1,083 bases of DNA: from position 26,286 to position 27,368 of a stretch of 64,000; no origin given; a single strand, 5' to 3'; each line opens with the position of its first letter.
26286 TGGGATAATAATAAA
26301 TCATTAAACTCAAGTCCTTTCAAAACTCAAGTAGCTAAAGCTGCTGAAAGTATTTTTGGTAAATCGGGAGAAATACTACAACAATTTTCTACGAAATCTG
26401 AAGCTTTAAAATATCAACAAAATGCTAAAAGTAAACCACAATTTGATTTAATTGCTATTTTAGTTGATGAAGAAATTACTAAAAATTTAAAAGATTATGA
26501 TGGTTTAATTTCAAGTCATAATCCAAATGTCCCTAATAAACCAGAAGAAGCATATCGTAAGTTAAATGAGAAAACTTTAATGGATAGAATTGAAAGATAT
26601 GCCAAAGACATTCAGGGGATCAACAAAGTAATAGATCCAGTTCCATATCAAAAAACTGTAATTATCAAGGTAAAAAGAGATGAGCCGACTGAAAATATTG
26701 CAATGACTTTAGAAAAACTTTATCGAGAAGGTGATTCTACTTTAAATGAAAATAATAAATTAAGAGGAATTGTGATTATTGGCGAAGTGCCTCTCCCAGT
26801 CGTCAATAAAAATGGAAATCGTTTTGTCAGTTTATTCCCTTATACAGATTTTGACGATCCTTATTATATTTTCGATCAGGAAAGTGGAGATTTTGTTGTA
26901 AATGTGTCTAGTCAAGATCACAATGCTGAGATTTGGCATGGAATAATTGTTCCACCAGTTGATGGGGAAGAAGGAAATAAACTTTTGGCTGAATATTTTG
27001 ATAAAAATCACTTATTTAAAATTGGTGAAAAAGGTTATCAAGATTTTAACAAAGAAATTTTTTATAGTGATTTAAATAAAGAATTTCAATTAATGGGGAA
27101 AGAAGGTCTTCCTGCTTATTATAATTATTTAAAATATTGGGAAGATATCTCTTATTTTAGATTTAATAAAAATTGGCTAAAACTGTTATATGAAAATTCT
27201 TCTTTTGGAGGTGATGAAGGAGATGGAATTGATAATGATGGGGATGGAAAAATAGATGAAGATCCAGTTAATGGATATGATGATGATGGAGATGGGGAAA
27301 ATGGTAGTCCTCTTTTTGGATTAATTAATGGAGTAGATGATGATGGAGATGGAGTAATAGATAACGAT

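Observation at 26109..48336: Five-gene operon led by a 5,845-aa mosaic surface protein, next to type IV pilus genes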

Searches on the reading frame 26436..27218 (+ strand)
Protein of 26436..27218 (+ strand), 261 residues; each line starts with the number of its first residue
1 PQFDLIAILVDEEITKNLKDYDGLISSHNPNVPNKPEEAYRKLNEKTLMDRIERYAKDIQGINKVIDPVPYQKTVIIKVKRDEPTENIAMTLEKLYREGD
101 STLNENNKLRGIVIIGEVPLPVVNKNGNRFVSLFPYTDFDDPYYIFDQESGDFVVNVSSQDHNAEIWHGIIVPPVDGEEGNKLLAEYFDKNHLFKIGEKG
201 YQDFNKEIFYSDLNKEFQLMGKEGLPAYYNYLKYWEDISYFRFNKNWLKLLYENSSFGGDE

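Call 39: search_solved_structures(query=A2, max_evalue=10, show_alignments=2)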
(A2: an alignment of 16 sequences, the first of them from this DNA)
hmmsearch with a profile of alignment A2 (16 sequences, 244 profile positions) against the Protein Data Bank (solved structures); distinct sequences matched with E-value up to 10: 0.

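Call 40: search_protein_families(library=pfam, alignment_id=A2, max_evalue=1)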
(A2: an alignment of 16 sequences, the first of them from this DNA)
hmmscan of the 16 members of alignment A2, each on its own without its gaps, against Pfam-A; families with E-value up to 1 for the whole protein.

A. member 1, seq(261 aa): 0 families

B. families by the number of members that match (of 16 scanned): 5 families
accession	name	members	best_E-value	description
PF05669.17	Med31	2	0.0096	SOH1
PF01998.22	DUF131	2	0.082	Protein of unknown function DUF131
PF19127.6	Choline_bind_3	1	0.035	Choline-binding repeat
PF23206.1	PCDH15_12th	1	0.11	PCDH15-like domain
PF01109.22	GM_CSF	1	0.11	Granulocyte-macrophage colony-stimulating factor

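Call 56: predict_structure(alignment_id=A2)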
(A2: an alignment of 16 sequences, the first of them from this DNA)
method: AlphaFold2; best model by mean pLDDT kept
length: 261 residues; sequences in the alignment: 16
mean_pLDDT: 71.7   pTM: 0.71
mean pLDDT of the five models: 71.7, 68.0, 67.4, 64.2, 64.1
residues with pLDDT >= 90: 52; 70-90: 112; 50-70: 37; < 50: 60
segments of 3 or more residues with pLDDT < 50: 205-252, 254-261
pLDDT, mean of each block of 10 residues (from residue 1): 88 94 72 54 85 88 58 92 93 94 89 86 70 79 86 83 68 78 85 78 49 34 42 42 40 41 29
secondary structure, 60 per line:
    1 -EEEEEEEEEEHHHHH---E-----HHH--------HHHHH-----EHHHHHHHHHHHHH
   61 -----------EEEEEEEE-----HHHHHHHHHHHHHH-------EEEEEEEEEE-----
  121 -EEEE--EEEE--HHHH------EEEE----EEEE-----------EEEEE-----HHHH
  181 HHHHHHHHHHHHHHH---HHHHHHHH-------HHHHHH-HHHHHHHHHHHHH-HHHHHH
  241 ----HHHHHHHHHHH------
elements in order: E2-11 H12-16 H37-41 H48-60 E72-79 H85-98 E106-115 E122-125 E128-131 H134-137 E144-147 E152-155 E167-171 H177-195 H199-206 H214-219 H221-233 H235-240 H245-255

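Call 59: fold_search(model_id=the predicted structure, library=pdb)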
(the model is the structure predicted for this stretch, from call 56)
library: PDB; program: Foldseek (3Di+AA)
matches with E <= 10: 450; with E <= 0.001: 0
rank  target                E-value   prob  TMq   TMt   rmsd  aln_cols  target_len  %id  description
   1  4grd_A                4.8e-02  0.20  0.18  0.26  12.1       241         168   13  Crystal structure of Phosphoribosylaminoimidazole carboxylase catalytic subunit from Burkholderia cenocepacia J2315 (released 2012-09-12)
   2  3opq_G                1.2e-01  0.16  0.20  0.30  12.6       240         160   11  Phosphoribosylaminoimidazole carboxylase with fructose-6-phosphate bound to the central channel of the octameric prote (released 2010-11-17)
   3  6c5c_A                1.3e-01  0.13  0.25  0.19  13.0       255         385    9  Crystal structure of the 3-dehydroquinate synthase (DHQS) domain of Aro1 from Candida albicans SC5314 in complex with  (released 2018-01-24)
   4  5z47_A                1.8e-01  0.12  0.20  0.23  14.8       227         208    9  Crystal structure of pyrrolidone carboxylate peptidase I with disordered loop A from Deinococcus radiodurans R1 (released 2019-01-16)
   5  5ipt_B                2.4e-01  0.25  0.17  0.08   9.1       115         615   13  Cryo-EM structure of GluN1/GluN2B NMDA receptor in the DCKA/D-APV-bound conformation, state 5 (released 2016-04-20)
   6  5z47_B                2.5e-01  0.10  0.20  0.23  14.7       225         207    8  Crystal structure of pyrrolidone carboxylate peptidase I with disordered loop A from Deinococcus radiodurans R1 (released 2019-01-16)
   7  3ors_E                2.7e-01  0.14  0.21  0.31  11.8       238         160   11  Crystal Structure of N5-Carboxyaminoimidazole Ribonucleotide Mutase from Staphylococcus aureus (released 2011-07-20)
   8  3v3k_A                2.9e-01  0.14  0.28  0.30  14.4       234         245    9  Human caspase 9 in complex with bacterial effector protein (released 2013-03-06)
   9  1o4v                  2.9e-01  0.13  0.21  0.30  14.6       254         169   11  Crystal structure of the catalytic subunit of a phosphoribosylaminoimidazole mutase (tm0446) from thermotoga maritima at (released 2003-07-22)
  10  3oow_G                2.9e-01  0.12  0.20  0.31  12.0       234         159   10  Octameric structure of the phosphoribosylaminoimidazole carboxylase catalytic subunit from Francisella tularensis subs (released 2010-09-15)
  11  3oow_D                2.9e-01  0.12  0.21  0.30  12.4       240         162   11  Octameric structure of the phosphoribosylaminoimidazole carboxylase catalytic subunit from Francisella tularensis subs (released 2010-09-15)
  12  5im4_M                3.0e-01  0.14  0.23  0.37  12.2       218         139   14  Crystal structure of designed two-component self-assembling icosahedral cage I52-32 (released 2016-07-27)
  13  8e96_D                3.2e-01  0.30  0.19  0.08   7.0       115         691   10  Glycine and glutamate bound Human GluN1a-GluN2D NMDA receptor (released 2022-12-07)
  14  4hps_A                3.2e-01  0.10  0.24  0.28  13.7       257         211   10  Crystal Structure of a Pyrrolidone-carboxylate peptidase 1 (target ID NYSGRC-012831) from Xenorhabdus bovienii SS-2004 (released 2012-11-14)
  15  2qq1_B                3.5e-01  0.41  0.20  0.29   9.0       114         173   13  Crystal Structure Of Molybdenum Cofactor Biosynthesis (aq_061) Other Form From Aquifex Aeolicus Vf5 (released 2008-07-29)
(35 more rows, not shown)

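Call 93: search_protein_families(library=phrogs, proteins=[window:26436-27218:+], max_evalue=0.01)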
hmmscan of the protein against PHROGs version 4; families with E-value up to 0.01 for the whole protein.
window:26436-27218:+ (261 aa): 0 families

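Call 99: find_related_loci(query=A2, collection=metagenome_contigs, flank=10000)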
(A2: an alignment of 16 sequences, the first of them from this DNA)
Query A2 (261 aa) in metagenome_contigs; peptide patterns used: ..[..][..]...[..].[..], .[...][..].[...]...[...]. (x = any residue, [..] = any of these).
191 stretches matched a pattern; 128 encode a relative of the query (tblastn E <= 1e-3); the best 80 are kept; 80 distinct loci.
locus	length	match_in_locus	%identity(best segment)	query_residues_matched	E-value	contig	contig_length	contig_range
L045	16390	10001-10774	71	2-259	7e-126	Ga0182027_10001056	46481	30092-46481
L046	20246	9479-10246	69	3-258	3e-121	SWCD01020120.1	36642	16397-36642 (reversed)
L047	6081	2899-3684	59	3-260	8e-100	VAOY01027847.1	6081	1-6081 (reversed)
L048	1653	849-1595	48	3-258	4e-81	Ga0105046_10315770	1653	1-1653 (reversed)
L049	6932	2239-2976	48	1-256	4e-72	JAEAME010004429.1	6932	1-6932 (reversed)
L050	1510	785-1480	48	5-254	1e-75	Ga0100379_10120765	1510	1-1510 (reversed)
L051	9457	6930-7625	48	5-254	2e-71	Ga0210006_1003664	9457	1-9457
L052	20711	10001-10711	46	2-255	9e-68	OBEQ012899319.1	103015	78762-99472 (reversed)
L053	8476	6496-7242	46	5-255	2e-67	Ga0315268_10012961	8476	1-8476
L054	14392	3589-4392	45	2-245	2e-67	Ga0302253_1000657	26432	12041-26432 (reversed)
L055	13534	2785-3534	44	5-256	6e-65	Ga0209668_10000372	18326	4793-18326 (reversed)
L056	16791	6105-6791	45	1-246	2e-64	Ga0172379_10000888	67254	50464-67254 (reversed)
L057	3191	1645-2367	45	5-255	9e-65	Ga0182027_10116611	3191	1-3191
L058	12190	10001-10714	43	2-252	8e-62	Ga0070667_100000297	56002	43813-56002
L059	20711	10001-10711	46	5-251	1e-61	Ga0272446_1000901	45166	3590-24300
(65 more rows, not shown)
